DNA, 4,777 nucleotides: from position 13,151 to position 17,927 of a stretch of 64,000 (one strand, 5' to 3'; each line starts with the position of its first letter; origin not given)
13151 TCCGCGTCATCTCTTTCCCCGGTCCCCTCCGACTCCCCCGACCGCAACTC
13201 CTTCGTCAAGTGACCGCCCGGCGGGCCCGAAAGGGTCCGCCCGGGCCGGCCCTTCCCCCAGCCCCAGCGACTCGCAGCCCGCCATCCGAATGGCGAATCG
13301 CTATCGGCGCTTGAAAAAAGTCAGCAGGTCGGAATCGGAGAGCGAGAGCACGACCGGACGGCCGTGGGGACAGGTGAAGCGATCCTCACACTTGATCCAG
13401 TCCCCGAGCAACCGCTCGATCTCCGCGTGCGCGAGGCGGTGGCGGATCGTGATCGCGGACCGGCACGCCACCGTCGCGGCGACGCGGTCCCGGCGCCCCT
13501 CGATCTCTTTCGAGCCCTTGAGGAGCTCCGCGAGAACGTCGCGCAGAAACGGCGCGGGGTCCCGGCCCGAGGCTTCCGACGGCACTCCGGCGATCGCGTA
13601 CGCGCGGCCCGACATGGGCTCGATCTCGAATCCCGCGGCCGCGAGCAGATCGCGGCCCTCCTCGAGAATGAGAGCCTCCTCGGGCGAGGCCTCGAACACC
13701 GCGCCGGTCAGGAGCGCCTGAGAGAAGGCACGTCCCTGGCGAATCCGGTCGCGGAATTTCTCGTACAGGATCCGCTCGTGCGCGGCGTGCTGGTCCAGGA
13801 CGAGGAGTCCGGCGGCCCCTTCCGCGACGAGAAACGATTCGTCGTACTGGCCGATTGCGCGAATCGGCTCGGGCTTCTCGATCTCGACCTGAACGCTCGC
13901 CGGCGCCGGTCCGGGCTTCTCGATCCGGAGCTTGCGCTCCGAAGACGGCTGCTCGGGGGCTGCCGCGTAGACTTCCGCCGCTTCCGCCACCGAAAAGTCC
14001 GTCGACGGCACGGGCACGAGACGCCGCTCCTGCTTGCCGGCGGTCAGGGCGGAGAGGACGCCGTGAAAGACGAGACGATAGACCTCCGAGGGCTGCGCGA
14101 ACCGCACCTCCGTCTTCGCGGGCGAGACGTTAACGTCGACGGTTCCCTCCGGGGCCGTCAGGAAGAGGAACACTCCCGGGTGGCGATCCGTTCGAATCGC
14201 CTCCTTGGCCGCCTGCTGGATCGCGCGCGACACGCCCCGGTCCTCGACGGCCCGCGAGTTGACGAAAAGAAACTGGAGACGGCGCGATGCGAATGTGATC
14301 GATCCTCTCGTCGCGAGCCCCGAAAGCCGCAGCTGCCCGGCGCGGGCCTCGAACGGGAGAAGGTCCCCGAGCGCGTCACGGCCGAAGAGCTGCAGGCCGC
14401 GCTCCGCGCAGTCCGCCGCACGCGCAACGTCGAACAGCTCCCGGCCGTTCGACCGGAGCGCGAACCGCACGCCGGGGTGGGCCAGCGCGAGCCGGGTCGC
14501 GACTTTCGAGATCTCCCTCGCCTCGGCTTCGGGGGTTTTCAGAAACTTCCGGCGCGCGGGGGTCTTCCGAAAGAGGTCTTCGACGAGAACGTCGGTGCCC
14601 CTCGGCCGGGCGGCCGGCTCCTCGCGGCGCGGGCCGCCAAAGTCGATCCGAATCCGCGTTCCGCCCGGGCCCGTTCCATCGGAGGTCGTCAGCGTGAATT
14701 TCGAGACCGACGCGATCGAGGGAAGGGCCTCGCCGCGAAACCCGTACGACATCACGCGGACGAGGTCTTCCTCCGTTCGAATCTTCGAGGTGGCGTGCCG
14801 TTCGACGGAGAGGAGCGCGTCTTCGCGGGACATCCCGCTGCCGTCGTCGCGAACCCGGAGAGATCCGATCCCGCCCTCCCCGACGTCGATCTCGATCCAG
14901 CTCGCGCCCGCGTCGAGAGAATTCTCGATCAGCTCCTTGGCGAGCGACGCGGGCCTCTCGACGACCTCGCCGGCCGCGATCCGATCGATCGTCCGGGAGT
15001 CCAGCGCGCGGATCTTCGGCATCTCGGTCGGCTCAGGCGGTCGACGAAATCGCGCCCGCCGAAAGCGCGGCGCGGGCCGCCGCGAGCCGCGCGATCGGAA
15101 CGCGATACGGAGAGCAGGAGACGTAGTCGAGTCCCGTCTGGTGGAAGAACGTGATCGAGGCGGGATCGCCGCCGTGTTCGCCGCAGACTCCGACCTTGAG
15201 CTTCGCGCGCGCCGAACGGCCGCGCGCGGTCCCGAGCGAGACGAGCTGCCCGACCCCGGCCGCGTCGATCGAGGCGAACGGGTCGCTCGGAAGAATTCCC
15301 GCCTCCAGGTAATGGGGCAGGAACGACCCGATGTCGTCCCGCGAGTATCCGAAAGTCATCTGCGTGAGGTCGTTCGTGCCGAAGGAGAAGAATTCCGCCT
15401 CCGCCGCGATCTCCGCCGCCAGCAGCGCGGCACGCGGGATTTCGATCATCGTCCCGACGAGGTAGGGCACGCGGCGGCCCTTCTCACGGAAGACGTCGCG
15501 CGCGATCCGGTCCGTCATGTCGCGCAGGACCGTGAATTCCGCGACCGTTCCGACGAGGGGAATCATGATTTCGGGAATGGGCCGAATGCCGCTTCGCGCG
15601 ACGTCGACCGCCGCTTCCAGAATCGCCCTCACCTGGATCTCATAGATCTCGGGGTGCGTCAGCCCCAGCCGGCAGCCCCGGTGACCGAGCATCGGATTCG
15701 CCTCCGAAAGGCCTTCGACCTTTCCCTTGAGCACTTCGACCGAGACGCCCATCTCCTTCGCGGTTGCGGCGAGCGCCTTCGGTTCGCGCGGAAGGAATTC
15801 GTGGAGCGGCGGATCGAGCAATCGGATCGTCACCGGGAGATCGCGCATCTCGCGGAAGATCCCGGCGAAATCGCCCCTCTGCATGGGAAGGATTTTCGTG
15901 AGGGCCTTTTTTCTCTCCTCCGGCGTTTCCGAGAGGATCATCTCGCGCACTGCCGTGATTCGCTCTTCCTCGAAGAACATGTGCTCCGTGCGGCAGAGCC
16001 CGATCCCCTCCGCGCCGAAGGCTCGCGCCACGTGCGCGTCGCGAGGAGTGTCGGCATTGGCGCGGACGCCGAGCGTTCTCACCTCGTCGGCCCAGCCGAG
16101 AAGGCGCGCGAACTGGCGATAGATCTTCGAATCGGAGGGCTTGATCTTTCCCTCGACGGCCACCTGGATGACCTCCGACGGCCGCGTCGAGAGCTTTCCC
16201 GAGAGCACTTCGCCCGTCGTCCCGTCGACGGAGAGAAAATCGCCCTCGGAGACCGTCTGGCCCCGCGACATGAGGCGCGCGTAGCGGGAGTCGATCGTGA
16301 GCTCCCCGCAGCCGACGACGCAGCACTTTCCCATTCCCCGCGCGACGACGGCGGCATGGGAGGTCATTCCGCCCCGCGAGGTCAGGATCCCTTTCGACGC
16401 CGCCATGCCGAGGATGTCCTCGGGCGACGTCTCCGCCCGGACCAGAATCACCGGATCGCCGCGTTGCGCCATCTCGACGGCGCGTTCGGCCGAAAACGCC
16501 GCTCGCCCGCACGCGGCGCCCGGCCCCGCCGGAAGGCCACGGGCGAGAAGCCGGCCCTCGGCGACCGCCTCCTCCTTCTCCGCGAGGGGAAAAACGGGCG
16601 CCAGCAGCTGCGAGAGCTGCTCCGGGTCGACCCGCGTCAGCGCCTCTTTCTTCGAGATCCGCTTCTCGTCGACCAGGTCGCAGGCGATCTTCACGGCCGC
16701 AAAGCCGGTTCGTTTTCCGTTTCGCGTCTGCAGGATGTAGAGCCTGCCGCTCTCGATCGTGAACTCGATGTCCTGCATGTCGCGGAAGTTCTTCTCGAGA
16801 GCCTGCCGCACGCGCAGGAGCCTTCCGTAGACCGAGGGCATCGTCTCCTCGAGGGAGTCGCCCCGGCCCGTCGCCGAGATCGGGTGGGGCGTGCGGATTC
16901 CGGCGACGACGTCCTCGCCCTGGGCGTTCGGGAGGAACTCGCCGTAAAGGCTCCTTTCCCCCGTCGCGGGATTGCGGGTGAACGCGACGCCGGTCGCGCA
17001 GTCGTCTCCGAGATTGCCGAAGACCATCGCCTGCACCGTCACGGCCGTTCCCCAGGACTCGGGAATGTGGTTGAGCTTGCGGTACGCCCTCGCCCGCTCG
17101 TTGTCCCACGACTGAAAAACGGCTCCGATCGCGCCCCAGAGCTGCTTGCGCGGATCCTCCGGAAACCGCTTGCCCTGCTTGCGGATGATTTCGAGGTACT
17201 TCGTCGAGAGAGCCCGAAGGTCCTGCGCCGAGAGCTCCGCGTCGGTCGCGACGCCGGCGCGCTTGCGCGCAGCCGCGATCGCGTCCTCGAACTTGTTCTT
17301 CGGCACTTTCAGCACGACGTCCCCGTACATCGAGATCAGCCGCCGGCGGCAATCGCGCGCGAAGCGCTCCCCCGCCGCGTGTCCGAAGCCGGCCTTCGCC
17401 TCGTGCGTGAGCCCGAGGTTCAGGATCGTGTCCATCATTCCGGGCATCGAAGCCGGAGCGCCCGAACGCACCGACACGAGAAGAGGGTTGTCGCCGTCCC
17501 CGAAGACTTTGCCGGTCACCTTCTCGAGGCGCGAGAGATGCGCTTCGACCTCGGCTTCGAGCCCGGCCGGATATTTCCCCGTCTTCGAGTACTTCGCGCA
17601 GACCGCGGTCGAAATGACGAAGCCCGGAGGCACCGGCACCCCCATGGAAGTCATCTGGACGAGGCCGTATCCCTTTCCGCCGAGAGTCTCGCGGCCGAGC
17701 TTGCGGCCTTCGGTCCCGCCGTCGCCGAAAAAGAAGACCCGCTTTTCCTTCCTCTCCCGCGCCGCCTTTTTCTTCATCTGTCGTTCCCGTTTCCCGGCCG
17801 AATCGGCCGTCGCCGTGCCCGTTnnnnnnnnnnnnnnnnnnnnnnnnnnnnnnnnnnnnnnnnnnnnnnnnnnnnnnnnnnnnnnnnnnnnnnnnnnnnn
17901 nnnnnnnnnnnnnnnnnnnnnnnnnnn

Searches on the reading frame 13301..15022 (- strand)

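Call 54: search_protein_families(library=pfam, proteins=[window:13301-15022:-], max_evalue=0.001)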
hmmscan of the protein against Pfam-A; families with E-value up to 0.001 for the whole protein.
window:13301-15022:- (573 aa): 4 families
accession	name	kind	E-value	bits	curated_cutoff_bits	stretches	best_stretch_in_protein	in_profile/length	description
PF08676.16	MutL_C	-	1.5e-32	112.7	25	1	390-530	1-142/142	MutL C terminal dimerisation domain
PF01119.25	DNA_mis_repair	-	2.7e-28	98.4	26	1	211-326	3-118/119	DNA mismatch repair protein, C-terminal domain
PF13589.12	HATPase_c_3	-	5.2e-09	36.7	25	1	29-115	8-94/137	Histidine kinase-, DNA gyrase B-, and HSP90-like ATPase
PF02518.31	HATPase_c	-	4.4e-05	24.3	26.4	1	24-78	6-63/111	Histidine kinase-, DNA gyrase B-, and HSP90-like ATPase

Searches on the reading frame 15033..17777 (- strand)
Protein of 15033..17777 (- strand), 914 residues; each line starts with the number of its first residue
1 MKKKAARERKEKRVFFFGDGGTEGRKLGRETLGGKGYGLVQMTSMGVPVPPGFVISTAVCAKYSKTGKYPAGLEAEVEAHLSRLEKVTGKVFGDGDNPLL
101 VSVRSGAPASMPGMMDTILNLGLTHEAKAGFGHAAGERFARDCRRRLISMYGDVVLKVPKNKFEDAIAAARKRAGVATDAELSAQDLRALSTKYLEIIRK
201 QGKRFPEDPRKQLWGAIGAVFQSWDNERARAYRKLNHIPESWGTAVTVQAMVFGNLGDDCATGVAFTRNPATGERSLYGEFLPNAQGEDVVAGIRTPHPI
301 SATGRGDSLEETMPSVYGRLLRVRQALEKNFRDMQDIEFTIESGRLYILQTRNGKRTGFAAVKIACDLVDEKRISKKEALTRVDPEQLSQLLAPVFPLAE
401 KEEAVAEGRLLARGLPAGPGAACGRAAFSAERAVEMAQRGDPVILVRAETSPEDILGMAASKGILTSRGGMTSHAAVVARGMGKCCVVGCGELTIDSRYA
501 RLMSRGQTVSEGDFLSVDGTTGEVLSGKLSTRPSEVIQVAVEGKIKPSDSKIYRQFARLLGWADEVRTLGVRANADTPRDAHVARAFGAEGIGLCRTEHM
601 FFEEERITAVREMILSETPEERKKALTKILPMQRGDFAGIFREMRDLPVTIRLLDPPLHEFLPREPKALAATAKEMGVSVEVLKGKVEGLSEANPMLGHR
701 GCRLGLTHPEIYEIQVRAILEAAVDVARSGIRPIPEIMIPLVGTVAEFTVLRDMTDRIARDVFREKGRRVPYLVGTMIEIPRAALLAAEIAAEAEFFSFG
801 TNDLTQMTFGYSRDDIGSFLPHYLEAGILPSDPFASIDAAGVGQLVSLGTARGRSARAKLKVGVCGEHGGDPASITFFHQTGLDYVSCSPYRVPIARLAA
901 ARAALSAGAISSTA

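Call 54: search_protein_families(library=pfam, proteins=[window:15033-17777:-], max_evalue=0.001)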
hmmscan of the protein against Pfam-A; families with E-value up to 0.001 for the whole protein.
window:15033-17777:- (914 aa): 3 families
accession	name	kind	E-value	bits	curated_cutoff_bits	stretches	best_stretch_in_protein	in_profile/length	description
PF02896.24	PEP-utilizers_C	-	5.4e-79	265.8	22.8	1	556-903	7-291/293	PEP-utilising enzyme, PEP-binding domain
PF01326.24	PPDK_N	-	3.7e-48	164.9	27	3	73-305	77-225/328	Pyruvate phosphate dikinase, AMP/ATP-binding domain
PF00391.29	PEP-utilizers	-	2.3e-25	88.4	23.1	1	441-522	3-72/72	PEP-utilising enzyme, mobile domain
